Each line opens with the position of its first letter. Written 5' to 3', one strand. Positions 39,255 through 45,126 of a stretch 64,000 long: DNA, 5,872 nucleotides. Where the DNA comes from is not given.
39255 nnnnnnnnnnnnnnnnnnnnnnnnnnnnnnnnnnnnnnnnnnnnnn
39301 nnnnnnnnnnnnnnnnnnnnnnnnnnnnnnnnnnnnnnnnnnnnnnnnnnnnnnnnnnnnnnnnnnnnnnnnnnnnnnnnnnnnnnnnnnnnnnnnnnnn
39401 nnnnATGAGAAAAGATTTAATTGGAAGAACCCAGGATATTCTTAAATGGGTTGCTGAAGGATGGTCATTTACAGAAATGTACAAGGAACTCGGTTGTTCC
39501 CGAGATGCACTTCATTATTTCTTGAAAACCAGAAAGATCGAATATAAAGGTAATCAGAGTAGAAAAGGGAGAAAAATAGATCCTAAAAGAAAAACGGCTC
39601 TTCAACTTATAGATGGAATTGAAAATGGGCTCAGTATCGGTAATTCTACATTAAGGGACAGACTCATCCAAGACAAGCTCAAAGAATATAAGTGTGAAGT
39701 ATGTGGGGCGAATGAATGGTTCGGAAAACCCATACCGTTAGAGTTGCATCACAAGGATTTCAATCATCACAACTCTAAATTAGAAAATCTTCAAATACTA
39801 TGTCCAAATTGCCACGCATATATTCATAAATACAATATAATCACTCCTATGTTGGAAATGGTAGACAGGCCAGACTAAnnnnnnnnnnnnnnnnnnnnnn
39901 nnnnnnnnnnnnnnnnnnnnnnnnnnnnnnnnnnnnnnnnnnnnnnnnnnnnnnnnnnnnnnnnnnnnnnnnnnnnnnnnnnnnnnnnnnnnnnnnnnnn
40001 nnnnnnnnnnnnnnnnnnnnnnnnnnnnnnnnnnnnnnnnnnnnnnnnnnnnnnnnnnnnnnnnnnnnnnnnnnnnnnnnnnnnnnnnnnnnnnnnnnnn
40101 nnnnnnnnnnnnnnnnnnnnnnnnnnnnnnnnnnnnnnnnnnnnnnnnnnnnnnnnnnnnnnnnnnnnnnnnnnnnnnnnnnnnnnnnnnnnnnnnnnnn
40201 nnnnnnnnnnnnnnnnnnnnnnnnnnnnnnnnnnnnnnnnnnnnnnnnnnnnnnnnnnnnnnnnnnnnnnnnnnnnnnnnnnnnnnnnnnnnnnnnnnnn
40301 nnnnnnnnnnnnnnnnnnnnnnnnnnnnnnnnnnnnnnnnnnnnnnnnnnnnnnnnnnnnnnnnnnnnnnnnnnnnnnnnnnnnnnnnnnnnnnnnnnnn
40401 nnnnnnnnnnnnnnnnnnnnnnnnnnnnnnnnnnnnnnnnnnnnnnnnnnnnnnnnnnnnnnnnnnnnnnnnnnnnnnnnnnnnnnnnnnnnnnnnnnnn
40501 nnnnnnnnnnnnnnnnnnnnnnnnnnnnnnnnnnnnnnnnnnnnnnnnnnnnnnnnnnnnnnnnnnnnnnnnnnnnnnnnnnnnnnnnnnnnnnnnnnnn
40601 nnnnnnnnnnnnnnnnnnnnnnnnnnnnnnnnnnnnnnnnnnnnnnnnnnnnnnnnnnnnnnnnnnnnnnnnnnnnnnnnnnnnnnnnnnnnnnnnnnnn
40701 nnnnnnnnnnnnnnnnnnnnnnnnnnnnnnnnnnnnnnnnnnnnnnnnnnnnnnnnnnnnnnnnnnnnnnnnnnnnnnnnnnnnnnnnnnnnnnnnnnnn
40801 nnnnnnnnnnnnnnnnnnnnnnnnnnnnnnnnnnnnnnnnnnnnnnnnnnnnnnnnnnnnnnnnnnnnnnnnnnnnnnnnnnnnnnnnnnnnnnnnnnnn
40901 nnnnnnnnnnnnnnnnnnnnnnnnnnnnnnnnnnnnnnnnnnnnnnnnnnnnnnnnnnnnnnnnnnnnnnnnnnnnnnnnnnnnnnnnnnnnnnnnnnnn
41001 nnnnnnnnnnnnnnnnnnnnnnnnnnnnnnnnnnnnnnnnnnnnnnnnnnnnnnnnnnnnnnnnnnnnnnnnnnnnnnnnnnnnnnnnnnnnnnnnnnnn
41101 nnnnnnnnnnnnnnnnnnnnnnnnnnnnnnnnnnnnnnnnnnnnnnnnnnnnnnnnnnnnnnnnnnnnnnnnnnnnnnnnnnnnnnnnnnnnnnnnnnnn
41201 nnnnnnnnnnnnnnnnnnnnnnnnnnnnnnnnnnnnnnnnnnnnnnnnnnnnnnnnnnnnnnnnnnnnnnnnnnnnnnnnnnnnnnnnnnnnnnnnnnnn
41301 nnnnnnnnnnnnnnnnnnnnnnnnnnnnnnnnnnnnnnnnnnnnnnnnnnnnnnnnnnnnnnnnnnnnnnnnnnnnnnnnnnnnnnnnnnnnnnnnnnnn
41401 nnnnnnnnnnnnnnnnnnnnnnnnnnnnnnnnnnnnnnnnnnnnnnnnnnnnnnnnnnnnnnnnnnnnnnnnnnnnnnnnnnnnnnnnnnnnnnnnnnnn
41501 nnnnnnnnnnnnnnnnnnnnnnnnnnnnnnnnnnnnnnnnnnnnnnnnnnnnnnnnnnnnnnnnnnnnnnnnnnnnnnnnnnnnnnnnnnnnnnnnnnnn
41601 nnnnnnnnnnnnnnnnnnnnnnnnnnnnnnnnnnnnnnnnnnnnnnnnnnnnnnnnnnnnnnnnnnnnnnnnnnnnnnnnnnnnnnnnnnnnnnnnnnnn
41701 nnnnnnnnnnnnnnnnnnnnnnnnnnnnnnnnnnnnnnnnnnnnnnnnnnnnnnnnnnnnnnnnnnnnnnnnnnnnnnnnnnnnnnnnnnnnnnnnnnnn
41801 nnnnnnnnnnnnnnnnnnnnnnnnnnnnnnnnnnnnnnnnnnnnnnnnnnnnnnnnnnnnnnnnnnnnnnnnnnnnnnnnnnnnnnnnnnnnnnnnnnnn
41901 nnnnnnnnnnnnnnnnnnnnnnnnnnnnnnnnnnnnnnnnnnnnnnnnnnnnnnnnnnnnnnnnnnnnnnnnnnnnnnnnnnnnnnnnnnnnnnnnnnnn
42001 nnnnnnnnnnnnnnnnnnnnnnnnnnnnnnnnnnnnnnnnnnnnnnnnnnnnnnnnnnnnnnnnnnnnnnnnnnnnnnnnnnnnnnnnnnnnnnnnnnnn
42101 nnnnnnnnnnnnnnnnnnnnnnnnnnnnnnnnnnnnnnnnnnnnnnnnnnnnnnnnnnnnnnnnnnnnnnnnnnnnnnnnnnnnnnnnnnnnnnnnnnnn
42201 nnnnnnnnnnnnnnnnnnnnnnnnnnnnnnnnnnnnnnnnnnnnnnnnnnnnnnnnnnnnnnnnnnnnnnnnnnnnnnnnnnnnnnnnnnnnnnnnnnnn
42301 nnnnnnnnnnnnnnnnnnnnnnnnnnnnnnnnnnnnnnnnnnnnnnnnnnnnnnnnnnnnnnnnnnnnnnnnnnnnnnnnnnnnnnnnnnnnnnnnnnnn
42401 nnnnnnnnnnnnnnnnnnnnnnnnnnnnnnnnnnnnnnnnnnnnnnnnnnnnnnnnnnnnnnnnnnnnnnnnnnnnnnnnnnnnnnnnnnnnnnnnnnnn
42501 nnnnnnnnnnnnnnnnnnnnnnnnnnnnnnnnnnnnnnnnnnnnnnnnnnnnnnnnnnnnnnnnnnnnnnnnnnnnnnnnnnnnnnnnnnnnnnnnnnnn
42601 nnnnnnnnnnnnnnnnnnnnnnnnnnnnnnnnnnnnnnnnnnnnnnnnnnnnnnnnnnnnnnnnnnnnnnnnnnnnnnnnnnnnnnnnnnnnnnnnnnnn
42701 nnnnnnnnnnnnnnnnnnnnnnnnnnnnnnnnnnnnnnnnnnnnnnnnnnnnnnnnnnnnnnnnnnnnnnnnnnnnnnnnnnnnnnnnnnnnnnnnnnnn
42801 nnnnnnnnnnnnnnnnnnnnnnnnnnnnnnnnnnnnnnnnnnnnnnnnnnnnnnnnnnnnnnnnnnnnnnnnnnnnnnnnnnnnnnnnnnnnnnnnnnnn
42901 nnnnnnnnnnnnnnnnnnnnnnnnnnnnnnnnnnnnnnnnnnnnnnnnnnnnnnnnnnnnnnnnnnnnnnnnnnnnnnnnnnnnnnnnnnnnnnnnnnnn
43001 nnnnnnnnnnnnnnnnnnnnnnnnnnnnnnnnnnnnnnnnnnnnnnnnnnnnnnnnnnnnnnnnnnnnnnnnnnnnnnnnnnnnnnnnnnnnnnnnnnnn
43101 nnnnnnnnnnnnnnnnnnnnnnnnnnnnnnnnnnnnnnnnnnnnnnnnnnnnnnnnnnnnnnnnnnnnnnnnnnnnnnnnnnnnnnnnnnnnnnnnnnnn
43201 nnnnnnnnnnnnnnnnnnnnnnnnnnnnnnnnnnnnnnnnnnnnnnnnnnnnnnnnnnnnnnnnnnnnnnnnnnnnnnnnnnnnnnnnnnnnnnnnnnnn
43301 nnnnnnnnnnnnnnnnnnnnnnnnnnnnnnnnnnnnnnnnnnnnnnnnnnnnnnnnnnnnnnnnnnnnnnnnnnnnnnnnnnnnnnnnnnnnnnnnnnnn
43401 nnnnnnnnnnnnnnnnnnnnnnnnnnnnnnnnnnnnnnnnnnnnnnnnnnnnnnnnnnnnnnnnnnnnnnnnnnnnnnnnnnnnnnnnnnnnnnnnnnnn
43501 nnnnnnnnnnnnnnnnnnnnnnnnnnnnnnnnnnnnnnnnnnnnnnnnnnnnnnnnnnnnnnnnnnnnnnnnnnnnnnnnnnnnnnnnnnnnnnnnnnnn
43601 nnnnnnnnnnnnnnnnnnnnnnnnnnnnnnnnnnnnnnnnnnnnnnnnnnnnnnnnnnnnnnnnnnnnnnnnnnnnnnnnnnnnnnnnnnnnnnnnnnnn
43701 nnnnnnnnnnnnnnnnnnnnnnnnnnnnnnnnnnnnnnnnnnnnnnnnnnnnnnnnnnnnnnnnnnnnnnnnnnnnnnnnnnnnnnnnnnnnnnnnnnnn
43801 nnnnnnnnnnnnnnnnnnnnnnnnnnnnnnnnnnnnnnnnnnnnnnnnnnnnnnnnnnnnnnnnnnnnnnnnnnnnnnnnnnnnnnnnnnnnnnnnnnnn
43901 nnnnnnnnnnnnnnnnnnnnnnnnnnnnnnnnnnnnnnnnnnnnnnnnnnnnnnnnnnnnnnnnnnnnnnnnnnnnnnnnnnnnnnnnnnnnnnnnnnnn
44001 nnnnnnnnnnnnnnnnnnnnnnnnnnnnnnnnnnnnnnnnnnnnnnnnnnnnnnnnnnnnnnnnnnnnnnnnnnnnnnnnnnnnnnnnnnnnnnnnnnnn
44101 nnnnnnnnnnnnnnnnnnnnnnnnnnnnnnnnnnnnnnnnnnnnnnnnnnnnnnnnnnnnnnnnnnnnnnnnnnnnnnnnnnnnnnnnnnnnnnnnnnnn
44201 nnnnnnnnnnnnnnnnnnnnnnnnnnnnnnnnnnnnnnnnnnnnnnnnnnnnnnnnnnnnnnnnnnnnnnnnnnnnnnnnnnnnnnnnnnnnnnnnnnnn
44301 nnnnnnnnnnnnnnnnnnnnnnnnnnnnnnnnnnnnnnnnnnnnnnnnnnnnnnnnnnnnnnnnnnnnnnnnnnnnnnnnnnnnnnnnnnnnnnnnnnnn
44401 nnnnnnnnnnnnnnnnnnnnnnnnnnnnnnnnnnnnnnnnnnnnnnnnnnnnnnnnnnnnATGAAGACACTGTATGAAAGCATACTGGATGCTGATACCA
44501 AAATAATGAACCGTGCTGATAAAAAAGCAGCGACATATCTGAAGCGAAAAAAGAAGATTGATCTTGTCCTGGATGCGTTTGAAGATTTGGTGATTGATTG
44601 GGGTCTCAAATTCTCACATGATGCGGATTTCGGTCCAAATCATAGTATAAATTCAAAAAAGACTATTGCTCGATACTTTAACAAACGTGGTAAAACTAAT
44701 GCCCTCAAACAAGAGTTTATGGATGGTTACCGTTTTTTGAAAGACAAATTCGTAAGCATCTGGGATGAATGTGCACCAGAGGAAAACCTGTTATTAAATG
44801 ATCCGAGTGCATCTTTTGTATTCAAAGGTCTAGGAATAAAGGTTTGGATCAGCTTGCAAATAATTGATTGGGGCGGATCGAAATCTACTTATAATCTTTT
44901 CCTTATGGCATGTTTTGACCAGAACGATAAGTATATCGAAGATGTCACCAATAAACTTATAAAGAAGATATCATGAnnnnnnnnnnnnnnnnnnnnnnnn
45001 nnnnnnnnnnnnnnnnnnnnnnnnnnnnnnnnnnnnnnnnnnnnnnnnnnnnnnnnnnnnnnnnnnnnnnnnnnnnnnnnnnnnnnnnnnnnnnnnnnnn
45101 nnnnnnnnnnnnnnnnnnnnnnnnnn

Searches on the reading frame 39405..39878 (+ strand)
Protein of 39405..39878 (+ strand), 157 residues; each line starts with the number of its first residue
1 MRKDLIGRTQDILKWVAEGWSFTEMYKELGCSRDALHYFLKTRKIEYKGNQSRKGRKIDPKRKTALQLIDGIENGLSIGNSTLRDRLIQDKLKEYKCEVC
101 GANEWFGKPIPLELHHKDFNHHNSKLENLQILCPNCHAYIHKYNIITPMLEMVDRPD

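Call 103: search_protein_families(library=pfam, max_evalue=0.01, proteins=[window:39405-39878:+])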
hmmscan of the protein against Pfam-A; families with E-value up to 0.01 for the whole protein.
window:39405-39878:+ (157 aa): 2 families
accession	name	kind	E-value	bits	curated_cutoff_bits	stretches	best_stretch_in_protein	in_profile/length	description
PF01844.29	HNH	-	0.0014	19.1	21.4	1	97-141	1-45/47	HNH endonuclease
PF11931.14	SF3a60_Prp9_C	-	0.0022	18.9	30.7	1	91-140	21-68/120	SF3a60/Prp9 C-terminal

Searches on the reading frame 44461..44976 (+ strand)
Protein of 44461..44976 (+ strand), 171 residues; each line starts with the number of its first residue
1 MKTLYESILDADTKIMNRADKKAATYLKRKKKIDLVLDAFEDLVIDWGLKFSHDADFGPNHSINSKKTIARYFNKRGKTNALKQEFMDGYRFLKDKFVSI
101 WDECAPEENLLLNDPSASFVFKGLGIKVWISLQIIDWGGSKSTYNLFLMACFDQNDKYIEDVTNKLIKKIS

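Call 67: find_homologous_proteins(query=window:44461-44976:+, max_evalue=1e-8)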
Query window:44461-44976:+ (171 aa): 4 proteins with E <= 1e-8 among 71 candidates.
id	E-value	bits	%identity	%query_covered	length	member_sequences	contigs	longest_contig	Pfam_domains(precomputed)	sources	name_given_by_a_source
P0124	2.0e-109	381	100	100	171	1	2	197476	-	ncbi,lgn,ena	-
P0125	1.8e-69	251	70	99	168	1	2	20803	-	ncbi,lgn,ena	-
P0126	8.0e-69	249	73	100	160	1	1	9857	-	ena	-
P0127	7.8e-62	226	64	100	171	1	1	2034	-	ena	-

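Call 68: find_encoding_contigs(protein=P0125, flank=10000, max_places=3)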
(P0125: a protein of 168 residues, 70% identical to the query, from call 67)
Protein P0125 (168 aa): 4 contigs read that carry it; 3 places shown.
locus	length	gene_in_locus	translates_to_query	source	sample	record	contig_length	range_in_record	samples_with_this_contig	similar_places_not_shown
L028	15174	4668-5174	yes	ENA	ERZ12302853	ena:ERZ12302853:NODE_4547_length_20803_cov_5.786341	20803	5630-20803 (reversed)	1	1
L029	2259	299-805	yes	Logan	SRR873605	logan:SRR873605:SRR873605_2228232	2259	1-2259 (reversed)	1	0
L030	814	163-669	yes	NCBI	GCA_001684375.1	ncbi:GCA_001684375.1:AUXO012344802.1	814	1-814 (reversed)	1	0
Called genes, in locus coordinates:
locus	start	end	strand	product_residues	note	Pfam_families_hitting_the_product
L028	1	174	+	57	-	?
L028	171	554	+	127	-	-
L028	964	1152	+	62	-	-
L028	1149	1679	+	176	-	PF00293:NUDIX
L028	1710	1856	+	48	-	-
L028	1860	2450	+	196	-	PF01242:PTPS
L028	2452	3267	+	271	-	PF13353:Fer4_12 (weak), PF04055:Radical_SAM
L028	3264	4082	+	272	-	-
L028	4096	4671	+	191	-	-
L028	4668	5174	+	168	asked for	-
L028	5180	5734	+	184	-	-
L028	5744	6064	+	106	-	-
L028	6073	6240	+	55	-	PF00037:Fer4, PF12797:Fer4_2 (faint), PF12837:Fer4_6 (weak), PF13237:Fer4_10, PF14697:Fer4_21, PF12838:Fer4_7, PF13187:Fer4_9, PF00037:Fer4 (weak), +4 more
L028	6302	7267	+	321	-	PF02649:GCHY-1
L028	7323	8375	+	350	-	-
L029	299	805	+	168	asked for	-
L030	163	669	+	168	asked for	-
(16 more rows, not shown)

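Call 69: find_encoding_contigs(protein=P0126, flank=10000, max_places=3)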
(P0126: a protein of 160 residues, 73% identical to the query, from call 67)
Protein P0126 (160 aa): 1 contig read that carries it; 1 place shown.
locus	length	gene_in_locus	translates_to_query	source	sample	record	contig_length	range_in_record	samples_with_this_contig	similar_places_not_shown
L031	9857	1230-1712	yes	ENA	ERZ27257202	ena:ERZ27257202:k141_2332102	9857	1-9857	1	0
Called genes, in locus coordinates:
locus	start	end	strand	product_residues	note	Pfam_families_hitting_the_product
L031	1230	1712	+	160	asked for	-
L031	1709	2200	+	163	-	-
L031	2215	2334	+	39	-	-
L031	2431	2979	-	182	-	-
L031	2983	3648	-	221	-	-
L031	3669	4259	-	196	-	-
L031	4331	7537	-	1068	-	-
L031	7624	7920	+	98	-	-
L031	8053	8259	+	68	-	-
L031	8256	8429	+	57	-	-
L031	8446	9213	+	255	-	-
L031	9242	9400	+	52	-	-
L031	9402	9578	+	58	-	-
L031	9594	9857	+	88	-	?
